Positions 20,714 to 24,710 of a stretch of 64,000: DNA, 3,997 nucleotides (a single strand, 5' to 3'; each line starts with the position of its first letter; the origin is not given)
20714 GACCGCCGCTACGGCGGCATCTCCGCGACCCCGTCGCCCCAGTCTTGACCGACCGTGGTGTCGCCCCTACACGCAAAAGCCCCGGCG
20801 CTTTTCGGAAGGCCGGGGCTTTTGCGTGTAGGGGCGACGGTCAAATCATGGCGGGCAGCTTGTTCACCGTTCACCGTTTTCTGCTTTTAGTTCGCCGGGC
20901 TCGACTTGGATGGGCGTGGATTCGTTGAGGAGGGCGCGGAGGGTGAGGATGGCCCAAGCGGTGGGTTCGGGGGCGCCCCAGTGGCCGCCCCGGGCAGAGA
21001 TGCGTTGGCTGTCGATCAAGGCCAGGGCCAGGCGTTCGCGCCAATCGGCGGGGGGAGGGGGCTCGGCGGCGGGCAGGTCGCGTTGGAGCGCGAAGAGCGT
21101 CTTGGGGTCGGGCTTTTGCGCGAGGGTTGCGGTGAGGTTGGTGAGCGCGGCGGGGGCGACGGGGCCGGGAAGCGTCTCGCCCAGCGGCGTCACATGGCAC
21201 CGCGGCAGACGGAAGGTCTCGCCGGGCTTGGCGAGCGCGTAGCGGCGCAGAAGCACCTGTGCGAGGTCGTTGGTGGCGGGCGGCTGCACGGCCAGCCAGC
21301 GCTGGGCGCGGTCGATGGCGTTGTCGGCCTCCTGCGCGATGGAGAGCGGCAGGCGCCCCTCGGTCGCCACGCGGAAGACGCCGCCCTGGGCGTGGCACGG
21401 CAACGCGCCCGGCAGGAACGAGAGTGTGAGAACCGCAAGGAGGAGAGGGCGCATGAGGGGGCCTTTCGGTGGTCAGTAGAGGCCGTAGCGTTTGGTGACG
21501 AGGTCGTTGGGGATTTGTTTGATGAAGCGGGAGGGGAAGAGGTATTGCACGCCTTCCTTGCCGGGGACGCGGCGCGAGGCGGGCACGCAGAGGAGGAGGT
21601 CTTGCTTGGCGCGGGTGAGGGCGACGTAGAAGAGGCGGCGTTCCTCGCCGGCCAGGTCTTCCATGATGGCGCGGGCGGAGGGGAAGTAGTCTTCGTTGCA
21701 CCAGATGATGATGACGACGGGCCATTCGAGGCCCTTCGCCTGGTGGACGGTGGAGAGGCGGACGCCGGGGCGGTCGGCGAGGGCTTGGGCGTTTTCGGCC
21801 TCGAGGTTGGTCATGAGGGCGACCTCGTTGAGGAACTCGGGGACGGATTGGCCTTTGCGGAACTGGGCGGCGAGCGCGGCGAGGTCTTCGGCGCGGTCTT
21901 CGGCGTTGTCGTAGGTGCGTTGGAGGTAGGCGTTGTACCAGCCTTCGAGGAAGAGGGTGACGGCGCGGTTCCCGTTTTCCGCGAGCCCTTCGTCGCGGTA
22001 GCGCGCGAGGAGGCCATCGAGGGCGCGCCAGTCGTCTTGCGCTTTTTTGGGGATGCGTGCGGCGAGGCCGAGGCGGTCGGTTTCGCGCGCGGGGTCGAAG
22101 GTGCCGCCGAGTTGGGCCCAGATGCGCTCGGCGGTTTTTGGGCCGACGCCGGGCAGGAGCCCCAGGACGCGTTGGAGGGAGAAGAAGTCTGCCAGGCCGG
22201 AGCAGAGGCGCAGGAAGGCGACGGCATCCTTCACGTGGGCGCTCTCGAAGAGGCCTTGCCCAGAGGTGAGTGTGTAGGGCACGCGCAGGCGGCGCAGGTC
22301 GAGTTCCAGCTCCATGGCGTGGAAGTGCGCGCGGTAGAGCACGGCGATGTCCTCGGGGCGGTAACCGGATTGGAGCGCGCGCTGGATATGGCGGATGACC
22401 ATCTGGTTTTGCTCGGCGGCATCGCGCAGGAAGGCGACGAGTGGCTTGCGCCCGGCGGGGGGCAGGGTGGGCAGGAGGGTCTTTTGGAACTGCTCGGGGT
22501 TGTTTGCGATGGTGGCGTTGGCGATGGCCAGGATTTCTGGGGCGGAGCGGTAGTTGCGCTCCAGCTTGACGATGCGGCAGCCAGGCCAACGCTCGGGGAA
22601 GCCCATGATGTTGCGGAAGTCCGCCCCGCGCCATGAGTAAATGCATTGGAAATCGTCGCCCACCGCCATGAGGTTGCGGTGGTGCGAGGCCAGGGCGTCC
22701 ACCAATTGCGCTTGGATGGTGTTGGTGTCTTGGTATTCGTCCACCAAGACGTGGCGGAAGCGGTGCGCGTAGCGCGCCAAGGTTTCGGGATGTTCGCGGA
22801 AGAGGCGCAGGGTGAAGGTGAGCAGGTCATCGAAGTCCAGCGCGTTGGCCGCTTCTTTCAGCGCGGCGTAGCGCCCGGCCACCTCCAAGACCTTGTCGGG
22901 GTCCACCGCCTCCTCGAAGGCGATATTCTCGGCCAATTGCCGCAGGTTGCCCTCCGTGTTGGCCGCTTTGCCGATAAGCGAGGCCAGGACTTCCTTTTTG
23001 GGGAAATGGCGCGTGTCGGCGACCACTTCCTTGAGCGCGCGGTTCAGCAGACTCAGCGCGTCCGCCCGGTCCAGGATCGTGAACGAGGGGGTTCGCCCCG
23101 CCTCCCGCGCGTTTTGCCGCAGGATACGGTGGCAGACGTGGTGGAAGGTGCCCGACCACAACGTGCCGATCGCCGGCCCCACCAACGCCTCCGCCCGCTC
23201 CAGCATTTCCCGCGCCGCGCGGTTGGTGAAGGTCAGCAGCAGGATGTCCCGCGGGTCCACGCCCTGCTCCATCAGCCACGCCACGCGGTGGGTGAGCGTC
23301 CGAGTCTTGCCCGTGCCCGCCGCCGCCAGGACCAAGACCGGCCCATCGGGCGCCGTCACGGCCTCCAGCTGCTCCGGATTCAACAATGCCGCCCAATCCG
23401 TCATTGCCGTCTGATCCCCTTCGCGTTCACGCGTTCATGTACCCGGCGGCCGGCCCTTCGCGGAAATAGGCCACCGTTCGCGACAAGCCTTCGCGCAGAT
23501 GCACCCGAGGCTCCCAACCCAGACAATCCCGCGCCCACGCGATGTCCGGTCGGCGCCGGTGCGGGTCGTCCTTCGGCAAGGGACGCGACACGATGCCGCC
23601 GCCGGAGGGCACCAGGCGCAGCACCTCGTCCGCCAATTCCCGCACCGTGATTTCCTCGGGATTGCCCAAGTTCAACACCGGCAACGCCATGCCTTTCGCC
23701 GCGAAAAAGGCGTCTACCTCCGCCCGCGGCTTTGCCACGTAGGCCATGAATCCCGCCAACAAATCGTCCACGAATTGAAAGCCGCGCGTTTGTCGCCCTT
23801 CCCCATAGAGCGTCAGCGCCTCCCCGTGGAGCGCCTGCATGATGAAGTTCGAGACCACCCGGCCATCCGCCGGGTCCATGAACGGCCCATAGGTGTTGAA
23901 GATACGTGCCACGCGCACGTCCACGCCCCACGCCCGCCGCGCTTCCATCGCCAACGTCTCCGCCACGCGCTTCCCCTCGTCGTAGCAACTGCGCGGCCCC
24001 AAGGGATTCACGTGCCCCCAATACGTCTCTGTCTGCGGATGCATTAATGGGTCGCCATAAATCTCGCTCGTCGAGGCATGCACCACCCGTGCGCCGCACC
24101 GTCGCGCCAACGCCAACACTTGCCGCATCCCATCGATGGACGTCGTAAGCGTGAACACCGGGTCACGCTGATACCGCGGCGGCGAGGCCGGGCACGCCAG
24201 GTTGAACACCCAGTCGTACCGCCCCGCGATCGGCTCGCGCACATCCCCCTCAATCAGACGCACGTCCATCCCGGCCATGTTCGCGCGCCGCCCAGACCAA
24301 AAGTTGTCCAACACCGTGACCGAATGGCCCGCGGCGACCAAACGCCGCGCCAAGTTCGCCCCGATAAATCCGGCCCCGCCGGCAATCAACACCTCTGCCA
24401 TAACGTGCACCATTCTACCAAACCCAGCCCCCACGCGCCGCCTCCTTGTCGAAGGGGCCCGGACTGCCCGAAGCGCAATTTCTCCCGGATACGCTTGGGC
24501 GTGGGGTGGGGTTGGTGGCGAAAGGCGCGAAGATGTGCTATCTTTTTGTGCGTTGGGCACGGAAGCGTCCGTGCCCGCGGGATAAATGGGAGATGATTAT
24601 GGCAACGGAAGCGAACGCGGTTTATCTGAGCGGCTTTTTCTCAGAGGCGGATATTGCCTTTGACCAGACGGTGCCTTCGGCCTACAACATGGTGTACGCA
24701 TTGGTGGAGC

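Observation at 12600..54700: A ~190 bp intergenic repeat family with internal iteron-like tandem units occurs four times in 64 kb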

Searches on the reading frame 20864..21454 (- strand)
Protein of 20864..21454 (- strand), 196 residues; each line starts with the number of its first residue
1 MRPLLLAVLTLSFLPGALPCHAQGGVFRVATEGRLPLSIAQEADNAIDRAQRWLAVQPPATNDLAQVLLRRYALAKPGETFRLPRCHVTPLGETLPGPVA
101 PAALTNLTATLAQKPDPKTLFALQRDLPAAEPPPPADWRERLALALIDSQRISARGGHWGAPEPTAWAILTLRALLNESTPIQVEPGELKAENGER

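Call 67: search_protein_families(library=pfam, proteins=[window:20864-21454:-], max_evalue=0.01)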
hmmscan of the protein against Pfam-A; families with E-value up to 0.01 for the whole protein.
window:20864-21454:- (196 aa): 0 families

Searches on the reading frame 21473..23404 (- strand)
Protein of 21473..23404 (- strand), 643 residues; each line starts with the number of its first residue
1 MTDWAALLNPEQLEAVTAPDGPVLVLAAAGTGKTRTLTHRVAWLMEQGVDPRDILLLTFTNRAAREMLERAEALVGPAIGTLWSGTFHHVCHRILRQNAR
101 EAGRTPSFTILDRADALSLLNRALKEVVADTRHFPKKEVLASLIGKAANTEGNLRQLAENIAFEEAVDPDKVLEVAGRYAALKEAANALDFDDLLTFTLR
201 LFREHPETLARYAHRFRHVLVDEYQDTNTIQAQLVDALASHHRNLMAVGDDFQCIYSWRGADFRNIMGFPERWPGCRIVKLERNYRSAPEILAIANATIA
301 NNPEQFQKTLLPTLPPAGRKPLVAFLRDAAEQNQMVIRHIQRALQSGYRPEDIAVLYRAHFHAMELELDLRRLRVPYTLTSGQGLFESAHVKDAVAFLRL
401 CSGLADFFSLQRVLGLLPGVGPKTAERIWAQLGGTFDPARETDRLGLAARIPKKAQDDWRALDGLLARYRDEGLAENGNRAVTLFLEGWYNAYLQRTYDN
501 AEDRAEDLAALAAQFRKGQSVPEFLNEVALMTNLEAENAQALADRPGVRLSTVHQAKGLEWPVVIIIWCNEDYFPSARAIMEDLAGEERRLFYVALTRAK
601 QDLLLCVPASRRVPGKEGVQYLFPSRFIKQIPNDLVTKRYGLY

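Call 67: search_protein_families(library=pfam, proteins=[window:21473-23404:-], max_evalue=0.01)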
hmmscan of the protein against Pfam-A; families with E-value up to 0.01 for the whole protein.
window:21473-23404:- (643 aa): 10 families
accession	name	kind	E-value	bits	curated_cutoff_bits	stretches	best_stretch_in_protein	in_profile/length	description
PF00580.27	UvrD-helicase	-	2.4e-79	267.3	23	1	8-271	1-268/271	UvrD/REP helicase N-terminal domain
PF13361.12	UvrD_C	-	2e-49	169.3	25.6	2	503-605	236-345/350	UvrD-like helicase C-terminal domain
PF13245.12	AAA_19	-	4.2e-23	82.5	25.1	1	12-257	1-132/134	AAA domain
PF13538.12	UvrD_C_2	-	2.9e-12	46.7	27.4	1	548-605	2-51/52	UvrD-like helicase C-terminal domain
PF01443.25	Viral_helicase1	-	5.5e-10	39.9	21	1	537-606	166-227/228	Viral superfamily 1 RNA helicase core domain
PF13604.12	AAA_30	-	3.2e-08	34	27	1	8-71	2-66/191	AAA domain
PF13401.12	AAA_22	-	8e-05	23.4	27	1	21-135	6-108/130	AAA domain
PF13087.12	AAA_12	-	0.00012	22.2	27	0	537-605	128-190/195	AAA domain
PF21176.3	RecR_HhH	-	0.00031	20.9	27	1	413-428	7-22/45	RecR, helix-hairpin-helix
PF00633.29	HHH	-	0.0051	17.1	24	0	417-428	16-27/30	Helix-hairpin-helix motif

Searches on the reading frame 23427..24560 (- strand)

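Call 67: search_protein_families(library=pfam, proteins=[window:23427-24560:-], max_evalue=0.01)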
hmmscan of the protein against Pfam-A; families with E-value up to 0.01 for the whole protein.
window:23427-24560:- (377 aa): 7 families
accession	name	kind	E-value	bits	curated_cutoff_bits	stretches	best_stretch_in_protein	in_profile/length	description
PF01370.27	Epimerase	-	1.6e-44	152.6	20.9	1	57-281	1-231/240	NAD dependent epimerase/dehydratase family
PF16363.11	GDP_Man_Dehyd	-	1.1e-39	137.2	27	1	58-361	1-331/332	GDP-mannose 4,6 dehydratase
PF01073.25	3Beta_HSD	-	4.1e-07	29.7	22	1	58-207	1-160/280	3-beta hydroxysteroid dehydrogenase/isomerase family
PF04321.23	RmlD_sub_bind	-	6.3e-06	25.9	27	1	56-225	2-156/287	RmlD substrate binding domain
PF07993.18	NAD_binding_4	-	3.2e-05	23.7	20.1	1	138-239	109-220/258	Male sterility protein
PF01266.30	DAO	-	0.001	19.1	27.9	1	62-184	6-94/353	FAD dependent oxidoreductase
PF13439.12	Glyco_transf_4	-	0.0017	18.8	28.5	1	61-161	2-101/170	Glycosyltransferase Family 4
